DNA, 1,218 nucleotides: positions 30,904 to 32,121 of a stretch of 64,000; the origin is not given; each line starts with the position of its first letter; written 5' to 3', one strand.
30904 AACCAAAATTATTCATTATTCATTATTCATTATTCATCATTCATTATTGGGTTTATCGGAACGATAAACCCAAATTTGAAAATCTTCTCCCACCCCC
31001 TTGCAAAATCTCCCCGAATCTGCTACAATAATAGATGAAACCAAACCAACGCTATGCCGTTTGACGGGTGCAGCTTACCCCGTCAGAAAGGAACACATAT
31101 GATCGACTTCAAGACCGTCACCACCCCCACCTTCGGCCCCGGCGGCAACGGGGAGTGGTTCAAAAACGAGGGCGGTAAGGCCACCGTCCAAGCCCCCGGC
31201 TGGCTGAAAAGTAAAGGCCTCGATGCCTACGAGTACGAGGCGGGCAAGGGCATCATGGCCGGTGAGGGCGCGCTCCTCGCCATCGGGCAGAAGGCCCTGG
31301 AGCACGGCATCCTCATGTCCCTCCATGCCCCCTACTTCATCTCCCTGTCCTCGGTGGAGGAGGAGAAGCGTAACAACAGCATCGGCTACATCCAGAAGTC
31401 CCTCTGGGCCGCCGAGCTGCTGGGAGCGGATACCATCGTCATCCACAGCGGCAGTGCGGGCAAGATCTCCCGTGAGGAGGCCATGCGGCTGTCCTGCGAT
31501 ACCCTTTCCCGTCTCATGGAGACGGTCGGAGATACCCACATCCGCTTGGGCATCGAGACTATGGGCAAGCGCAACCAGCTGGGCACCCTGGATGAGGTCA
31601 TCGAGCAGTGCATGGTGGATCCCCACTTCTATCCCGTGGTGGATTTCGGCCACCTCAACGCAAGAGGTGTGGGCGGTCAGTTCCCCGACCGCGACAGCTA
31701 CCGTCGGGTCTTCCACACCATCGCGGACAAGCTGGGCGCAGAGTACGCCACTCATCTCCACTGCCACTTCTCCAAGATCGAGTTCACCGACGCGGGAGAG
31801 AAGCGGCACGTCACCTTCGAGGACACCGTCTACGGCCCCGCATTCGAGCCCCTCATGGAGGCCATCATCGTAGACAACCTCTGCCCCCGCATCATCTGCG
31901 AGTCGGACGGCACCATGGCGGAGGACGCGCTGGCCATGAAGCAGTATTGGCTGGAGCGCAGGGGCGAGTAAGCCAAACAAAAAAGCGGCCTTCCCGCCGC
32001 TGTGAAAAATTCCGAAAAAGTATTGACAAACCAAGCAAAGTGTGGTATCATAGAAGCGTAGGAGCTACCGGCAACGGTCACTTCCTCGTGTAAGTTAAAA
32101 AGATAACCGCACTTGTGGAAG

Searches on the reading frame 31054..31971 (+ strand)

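Call 10: search_protein_families(library=ncbifam, proteins=[window:31054-31971:+], max_evalue=1)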
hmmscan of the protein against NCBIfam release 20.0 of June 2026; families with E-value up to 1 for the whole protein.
window:31054-31971:+ (305 aa): 8 families
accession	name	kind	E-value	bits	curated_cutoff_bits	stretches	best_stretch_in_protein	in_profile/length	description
TIGR00587.1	nfo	subfamily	4.4e-15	55.7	129.65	1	90-252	68-230/279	deoxyribonuclease IV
NF002196.0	PRK01060.1-1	equivalog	2e-09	37.1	333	1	90-253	68-230/297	deoxyribonuclease IV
NF041277.1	coba_remo_CbiR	equivalog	1.4e-06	28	105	1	74-206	48-176/249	cobamide remodeling phosphodiesterase CbiR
NF002197.0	PRK01060.1-2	equivalog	6.8e-06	25.4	376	1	85-268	70-256/289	deoxyribonuclease IV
NF002199.0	PRK01060.1-4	equivalog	7.7e-06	25.2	315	1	91-281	69-260/282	deoxyribonuclease IV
NF002198.0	PRK01060.1-3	equivalog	2.6e-05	24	244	1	83-156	50-120/253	deoxyribonuclease IV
NF002640.0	PRK02308.1-4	equivalog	0.006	15.6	456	1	72-131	97-161/308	UV DNA damage repair endonuclease UvsE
NF007360.0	PRK09856.1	equivalog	0.044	13.3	305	1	93-184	74-166/276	fructoselysine 3-epimerase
